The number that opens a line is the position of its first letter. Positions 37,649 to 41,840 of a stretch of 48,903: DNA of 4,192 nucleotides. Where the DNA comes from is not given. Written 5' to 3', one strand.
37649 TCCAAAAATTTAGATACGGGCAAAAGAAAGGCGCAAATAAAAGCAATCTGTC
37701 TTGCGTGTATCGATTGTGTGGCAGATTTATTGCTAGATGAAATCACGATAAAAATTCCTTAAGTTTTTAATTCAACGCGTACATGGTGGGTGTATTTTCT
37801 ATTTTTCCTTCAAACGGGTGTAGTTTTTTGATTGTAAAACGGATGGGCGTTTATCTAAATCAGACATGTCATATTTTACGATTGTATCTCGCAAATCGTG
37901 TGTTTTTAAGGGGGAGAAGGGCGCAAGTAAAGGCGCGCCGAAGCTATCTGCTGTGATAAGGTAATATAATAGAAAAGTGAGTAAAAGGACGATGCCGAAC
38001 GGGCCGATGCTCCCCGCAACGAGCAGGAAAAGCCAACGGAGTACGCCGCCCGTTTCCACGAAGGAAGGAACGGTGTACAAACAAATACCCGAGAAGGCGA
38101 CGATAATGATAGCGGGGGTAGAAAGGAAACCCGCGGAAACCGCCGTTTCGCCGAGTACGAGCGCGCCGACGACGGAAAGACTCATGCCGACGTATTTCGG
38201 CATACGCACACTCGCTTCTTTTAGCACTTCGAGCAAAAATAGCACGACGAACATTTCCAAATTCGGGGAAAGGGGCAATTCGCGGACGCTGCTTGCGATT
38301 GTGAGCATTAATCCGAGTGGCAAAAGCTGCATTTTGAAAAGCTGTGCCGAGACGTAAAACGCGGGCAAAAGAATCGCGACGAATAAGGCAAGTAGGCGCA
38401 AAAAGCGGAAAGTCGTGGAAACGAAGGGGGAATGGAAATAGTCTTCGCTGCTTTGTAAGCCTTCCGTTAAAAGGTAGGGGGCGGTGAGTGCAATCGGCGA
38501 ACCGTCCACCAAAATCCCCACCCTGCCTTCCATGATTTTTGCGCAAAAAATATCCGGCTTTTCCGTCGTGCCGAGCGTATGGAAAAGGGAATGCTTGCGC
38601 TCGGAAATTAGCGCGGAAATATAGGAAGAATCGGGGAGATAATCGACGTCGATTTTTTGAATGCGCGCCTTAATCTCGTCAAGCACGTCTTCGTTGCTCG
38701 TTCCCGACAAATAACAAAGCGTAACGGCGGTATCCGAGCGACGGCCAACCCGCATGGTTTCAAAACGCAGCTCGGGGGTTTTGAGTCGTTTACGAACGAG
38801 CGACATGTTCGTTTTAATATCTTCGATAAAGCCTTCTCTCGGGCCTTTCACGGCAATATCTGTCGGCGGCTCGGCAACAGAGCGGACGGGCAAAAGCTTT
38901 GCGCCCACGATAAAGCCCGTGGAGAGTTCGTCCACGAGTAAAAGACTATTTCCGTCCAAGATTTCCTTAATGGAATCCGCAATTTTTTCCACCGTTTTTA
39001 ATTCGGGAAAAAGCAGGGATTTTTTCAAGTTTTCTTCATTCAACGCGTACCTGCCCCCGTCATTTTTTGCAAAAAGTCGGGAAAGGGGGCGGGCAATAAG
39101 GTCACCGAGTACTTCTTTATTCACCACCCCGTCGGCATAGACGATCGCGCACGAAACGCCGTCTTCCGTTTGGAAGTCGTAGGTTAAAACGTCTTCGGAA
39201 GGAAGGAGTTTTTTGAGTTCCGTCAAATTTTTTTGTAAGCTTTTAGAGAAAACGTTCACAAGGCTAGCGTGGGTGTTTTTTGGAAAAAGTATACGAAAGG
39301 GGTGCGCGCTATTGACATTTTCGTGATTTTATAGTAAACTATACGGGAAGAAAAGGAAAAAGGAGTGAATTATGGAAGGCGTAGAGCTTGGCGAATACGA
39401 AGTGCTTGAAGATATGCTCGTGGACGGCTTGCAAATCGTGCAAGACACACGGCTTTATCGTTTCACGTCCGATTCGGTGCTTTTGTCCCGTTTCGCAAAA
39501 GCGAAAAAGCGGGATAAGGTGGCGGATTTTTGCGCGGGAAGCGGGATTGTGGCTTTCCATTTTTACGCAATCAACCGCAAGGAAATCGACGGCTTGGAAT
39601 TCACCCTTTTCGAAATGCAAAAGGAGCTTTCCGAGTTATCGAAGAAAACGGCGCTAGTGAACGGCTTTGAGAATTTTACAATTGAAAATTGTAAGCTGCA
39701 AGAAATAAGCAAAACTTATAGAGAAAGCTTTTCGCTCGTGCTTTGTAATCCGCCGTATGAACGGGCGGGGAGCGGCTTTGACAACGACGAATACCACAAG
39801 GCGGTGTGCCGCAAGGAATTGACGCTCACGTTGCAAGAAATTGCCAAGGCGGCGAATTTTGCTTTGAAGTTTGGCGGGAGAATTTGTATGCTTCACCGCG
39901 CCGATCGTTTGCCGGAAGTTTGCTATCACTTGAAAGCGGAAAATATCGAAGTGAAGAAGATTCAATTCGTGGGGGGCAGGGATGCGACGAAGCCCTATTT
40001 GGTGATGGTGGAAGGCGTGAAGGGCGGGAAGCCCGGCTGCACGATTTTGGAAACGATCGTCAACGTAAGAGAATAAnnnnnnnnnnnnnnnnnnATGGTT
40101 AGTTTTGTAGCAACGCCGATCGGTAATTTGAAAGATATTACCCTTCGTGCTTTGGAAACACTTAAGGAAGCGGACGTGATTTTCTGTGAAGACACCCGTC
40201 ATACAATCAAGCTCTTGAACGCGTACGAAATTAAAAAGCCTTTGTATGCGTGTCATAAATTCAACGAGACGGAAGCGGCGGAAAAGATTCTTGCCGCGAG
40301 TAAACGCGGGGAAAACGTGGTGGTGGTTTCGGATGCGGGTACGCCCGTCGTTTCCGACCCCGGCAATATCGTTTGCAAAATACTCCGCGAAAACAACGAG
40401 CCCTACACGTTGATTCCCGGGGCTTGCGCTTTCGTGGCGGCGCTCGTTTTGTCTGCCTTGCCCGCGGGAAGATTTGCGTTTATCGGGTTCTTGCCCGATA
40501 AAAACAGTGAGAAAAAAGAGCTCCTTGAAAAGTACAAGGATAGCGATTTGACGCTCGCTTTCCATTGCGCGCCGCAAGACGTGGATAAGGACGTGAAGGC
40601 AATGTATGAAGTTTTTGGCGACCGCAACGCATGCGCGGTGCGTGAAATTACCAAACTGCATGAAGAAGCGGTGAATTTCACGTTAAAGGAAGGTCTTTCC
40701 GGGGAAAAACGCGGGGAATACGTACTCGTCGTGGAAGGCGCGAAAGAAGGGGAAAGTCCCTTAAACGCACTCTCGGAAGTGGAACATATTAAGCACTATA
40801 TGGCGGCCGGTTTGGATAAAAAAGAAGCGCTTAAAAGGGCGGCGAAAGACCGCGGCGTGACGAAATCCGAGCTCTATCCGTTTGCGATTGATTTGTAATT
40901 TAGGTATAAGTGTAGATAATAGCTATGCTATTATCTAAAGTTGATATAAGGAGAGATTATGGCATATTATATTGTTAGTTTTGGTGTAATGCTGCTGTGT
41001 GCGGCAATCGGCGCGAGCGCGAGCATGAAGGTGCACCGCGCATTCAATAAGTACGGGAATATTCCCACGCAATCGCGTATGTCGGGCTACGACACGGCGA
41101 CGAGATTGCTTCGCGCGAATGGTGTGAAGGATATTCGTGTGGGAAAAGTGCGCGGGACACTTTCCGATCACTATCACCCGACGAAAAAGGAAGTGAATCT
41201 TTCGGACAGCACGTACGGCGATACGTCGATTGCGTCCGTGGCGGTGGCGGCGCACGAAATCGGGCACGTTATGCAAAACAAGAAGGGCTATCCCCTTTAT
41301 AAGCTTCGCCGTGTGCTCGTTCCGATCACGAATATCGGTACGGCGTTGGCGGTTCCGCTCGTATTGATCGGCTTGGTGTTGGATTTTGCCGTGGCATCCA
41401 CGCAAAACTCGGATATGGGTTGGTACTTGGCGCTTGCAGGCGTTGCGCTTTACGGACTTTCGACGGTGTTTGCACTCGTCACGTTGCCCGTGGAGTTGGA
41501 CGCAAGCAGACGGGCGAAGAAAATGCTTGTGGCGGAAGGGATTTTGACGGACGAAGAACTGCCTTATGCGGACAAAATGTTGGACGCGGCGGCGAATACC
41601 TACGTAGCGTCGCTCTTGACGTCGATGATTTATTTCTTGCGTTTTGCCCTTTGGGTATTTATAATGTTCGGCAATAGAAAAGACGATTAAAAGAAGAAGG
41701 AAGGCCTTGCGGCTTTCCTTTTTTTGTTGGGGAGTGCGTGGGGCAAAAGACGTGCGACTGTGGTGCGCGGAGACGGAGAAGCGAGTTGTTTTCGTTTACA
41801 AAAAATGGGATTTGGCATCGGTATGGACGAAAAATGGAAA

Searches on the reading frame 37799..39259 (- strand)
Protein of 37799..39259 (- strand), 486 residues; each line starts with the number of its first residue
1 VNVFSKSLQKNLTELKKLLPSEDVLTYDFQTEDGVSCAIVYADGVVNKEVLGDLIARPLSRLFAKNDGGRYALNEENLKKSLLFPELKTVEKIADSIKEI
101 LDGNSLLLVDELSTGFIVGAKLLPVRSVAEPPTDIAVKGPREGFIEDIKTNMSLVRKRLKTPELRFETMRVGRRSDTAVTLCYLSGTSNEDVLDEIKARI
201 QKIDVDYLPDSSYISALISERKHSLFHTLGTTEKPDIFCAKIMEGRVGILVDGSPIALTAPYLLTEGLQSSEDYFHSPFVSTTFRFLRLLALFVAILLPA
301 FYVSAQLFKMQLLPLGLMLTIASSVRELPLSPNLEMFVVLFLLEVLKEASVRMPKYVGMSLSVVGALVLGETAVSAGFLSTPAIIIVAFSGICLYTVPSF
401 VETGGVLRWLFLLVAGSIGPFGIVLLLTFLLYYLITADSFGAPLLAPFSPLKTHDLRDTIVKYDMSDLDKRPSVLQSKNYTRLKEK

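Call 10: search_protein_families(library=pfam, proteins=[window:37799-39259:-])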
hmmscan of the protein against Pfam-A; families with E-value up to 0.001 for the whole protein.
window:37799-39259:- (486 aa): 1 family
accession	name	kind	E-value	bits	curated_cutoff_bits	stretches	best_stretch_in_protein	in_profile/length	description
PF03323.18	GerA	-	1.4e-141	472.7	27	1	19-473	8-465/466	Bacillus/Clostridium GerA spore germination protein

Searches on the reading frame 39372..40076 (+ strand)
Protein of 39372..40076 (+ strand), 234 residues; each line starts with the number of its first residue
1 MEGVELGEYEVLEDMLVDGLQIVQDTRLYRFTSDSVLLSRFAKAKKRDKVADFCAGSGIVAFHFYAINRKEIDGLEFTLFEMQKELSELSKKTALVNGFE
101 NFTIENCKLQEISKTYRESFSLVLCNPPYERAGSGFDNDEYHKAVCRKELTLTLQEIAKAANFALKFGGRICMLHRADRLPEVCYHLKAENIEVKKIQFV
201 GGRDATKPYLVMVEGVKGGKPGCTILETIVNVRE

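Call 10: search_protein_families(library=pfam, proteins=[window:39372-40076:+])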
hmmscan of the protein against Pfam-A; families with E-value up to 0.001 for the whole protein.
window:39372-40076:+ (234 aa): 3 families
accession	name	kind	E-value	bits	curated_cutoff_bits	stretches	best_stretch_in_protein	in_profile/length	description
PF05175.20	MTS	-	3.4e-08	33.7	23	1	35-132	21-111/170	Methyltransferase small domain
PF13847.12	Methyltransf_31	-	8e-07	29.3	27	1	45-193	2-128/145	Methyltransferase domain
PF13679.12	Methyltransf_32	-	0.00024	21.5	27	1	37-114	16-94/143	Methyltransferase domain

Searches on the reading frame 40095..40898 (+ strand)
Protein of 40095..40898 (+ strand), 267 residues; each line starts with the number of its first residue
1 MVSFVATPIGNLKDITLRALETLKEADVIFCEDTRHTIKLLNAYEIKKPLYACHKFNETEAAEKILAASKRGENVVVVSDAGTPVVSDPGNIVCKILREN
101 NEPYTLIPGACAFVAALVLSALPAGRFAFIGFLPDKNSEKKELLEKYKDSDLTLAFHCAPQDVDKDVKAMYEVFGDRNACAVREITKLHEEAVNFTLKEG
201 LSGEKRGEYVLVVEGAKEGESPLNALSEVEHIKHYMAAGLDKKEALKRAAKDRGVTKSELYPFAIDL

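Call 10: search_protein_families(library=pfam, proteins=[window:40095-40898:+])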
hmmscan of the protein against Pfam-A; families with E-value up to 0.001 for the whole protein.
window:40095-40898:+ (267 aa): 1 family
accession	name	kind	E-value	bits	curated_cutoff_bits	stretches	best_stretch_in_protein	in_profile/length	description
PF00590.25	TP_methylase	-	1.2e-29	104.3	27.8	1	1-199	1-210/212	Tetrapyrrole (Corrin/Porphyrin) Methylases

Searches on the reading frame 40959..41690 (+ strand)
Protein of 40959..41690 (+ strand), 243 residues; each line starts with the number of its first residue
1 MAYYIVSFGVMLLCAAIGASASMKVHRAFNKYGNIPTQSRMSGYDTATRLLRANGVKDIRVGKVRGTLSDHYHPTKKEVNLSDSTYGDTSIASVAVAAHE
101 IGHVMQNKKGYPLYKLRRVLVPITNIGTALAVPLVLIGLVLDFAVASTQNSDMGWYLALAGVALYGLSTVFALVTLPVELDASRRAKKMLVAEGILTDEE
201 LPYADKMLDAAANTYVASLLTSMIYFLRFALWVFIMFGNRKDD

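Call 10: search_protein_families(library=pfam, proteins=[window:40959-41690:+])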
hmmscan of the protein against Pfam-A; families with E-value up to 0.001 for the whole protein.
window:40959-41690:+ (243 aa): 1 family
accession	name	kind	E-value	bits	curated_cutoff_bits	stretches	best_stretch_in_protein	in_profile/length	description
PF04298.18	Zn_peptidase_2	-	5e-74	248.9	27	1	10-231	4-215/218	Putative neutral zinc metallopeptidase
